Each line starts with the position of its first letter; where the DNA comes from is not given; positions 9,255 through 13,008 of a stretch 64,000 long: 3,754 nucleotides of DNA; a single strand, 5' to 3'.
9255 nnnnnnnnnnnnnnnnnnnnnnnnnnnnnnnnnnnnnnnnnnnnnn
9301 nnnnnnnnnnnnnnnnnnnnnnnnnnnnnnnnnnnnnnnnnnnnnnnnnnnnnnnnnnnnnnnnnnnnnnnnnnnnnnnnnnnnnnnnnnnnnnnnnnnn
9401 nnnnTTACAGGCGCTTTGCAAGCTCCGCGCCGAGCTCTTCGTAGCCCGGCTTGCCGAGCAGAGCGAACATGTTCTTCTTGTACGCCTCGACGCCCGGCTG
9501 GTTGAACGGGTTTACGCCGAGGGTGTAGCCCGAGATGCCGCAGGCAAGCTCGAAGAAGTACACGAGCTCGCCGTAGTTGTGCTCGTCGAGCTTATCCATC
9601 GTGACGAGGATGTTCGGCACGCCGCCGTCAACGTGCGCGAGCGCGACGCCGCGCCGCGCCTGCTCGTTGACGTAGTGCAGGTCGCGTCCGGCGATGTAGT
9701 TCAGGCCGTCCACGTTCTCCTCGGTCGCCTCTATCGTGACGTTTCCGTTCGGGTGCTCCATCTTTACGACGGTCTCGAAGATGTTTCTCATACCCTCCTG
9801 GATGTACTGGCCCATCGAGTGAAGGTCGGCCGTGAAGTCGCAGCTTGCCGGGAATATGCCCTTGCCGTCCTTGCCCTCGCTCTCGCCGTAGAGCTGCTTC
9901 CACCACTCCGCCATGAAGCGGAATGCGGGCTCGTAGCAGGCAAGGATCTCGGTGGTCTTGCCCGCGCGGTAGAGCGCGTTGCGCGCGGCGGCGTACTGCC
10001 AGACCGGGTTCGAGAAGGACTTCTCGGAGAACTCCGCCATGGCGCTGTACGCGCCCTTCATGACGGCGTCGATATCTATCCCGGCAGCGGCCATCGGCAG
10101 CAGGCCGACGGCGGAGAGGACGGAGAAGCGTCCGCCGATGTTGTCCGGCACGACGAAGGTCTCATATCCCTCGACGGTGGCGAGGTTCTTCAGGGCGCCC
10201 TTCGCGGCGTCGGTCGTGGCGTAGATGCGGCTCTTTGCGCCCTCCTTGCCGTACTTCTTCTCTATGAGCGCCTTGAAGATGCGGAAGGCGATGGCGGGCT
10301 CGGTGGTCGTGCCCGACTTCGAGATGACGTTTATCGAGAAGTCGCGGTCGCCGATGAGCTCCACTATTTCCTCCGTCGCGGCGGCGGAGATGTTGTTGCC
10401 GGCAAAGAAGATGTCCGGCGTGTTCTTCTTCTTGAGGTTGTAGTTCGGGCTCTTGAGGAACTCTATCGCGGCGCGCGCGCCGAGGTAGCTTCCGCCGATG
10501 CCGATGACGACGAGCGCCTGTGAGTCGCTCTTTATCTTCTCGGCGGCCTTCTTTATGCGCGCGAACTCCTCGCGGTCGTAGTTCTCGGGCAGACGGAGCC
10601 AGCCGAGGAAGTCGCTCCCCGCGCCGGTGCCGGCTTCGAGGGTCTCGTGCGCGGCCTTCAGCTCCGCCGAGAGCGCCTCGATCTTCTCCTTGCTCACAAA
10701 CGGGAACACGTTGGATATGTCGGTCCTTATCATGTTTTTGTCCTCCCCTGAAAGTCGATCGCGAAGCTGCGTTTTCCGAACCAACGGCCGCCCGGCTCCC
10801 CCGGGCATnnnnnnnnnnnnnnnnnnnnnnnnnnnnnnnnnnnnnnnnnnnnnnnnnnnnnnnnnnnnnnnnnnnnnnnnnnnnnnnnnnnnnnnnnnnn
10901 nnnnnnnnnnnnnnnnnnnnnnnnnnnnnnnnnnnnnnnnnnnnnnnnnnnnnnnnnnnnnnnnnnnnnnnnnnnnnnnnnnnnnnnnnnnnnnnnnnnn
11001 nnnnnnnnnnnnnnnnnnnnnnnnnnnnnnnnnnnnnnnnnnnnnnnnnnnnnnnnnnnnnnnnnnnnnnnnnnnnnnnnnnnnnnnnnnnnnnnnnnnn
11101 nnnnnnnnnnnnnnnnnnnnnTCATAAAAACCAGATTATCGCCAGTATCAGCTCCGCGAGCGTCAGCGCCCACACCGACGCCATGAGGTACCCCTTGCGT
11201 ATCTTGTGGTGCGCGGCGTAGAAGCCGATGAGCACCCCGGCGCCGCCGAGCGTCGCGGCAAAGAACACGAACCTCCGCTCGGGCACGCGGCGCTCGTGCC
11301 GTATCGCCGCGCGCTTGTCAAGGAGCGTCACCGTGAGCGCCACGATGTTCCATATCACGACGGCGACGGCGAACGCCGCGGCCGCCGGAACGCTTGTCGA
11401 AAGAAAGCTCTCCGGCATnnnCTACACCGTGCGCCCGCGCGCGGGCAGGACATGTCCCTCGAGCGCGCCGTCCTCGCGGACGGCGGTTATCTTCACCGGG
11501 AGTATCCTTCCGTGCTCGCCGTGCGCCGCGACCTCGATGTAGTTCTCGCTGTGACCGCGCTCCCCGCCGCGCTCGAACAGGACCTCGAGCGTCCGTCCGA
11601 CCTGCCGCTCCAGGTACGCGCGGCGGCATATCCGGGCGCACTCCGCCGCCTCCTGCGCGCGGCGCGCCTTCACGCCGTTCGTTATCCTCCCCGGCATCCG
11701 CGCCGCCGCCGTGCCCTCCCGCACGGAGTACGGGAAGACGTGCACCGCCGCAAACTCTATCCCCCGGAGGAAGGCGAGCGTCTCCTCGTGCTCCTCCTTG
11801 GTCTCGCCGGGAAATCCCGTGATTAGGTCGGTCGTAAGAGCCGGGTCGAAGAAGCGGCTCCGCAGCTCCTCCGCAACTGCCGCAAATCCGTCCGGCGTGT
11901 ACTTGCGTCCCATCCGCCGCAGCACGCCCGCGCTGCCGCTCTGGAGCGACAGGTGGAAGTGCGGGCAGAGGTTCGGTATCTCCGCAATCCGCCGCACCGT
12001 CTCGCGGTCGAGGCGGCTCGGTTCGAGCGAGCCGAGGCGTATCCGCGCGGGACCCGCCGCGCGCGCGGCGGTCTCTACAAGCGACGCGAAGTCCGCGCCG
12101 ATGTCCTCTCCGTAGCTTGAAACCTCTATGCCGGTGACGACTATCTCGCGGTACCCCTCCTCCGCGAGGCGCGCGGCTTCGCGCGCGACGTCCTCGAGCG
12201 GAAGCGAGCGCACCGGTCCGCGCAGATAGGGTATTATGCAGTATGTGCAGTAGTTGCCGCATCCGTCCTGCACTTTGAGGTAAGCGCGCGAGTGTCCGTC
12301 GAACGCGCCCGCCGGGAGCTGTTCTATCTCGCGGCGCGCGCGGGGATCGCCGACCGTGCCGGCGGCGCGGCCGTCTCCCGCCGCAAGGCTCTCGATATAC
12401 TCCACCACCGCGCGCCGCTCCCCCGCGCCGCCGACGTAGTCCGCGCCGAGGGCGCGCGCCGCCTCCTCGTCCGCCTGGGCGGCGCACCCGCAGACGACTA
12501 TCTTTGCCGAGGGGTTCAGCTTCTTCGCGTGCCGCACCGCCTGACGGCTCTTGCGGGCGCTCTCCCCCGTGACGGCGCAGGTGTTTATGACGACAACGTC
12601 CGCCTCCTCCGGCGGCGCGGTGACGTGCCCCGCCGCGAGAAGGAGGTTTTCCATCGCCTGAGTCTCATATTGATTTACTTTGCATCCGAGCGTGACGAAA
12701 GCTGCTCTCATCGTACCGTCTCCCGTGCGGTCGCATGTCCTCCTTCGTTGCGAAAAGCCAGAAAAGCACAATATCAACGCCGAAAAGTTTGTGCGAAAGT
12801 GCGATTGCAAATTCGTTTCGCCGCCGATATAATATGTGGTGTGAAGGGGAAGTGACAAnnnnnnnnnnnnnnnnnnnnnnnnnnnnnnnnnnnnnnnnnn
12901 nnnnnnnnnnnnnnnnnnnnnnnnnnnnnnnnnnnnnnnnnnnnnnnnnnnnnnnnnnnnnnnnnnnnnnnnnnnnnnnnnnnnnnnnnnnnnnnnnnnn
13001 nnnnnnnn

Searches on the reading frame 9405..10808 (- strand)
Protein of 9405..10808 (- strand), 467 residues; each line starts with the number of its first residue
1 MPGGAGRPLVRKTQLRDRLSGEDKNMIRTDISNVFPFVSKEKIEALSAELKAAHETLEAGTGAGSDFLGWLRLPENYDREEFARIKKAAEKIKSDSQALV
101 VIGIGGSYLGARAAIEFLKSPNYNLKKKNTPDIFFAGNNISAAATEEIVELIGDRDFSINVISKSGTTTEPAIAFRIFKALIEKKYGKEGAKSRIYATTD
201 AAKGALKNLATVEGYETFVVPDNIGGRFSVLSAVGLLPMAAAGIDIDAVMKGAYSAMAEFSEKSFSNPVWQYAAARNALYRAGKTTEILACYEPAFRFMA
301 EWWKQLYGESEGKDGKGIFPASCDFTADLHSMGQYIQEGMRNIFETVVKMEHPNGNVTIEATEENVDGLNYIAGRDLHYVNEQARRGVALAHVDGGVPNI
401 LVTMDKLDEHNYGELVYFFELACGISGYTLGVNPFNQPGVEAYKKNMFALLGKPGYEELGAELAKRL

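Call 16: search_protein_families(library=pfam, proteins=[window:9405-10808:-])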
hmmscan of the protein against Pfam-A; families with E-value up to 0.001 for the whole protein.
window:9405-10808:- (467 aa): 1 family
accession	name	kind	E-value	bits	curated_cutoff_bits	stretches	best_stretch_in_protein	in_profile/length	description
PF00342.24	PGI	-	2.7e-19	69.6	22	1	97-444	97-459/486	Phosphoglucose isomerase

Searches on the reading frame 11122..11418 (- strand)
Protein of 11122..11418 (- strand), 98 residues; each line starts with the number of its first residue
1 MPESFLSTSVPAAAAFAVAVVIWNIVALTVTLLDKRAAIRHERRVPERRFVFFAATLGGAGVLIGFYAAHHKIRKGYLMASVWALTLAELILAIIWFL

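Call 16: search_protein_families(library=pfam, proteins=[window:11122-11418:-])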
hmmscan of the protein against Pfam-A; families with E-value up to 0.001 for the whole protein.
window:11122-11418:- (98 aa): 1 family
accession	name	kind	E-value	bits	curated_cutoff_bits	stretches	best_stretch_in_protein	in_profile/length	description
PF06961.18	DUF1294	-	1.4e-14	54.5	25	1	24-75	1-52/55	Protein of unknown function (DUF1294)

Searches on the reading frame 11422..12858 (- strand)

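Call 16: search_protein_families(library=pfam, proteins=[window:11422-12858:-])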
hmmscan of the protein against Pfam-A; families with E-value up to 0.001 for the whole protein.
window:11422-12858:- (478 aa): 3 families
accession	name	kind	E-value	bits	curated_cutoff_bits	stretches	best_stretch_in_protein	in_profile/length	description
PF04055.27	Radical_SAM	-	3.3e-28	99.4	29.5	1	195-364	2-166/166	Radical SAM superfamily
PF00919.26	UPF0004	-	7e-24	84.1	27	1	52-136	2-88/98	Uncharacterized protein family UPF0004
PF02310.24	B12-binding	-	9.9e-05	22.6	32.1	1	84-148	50-115/121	B12 binding domain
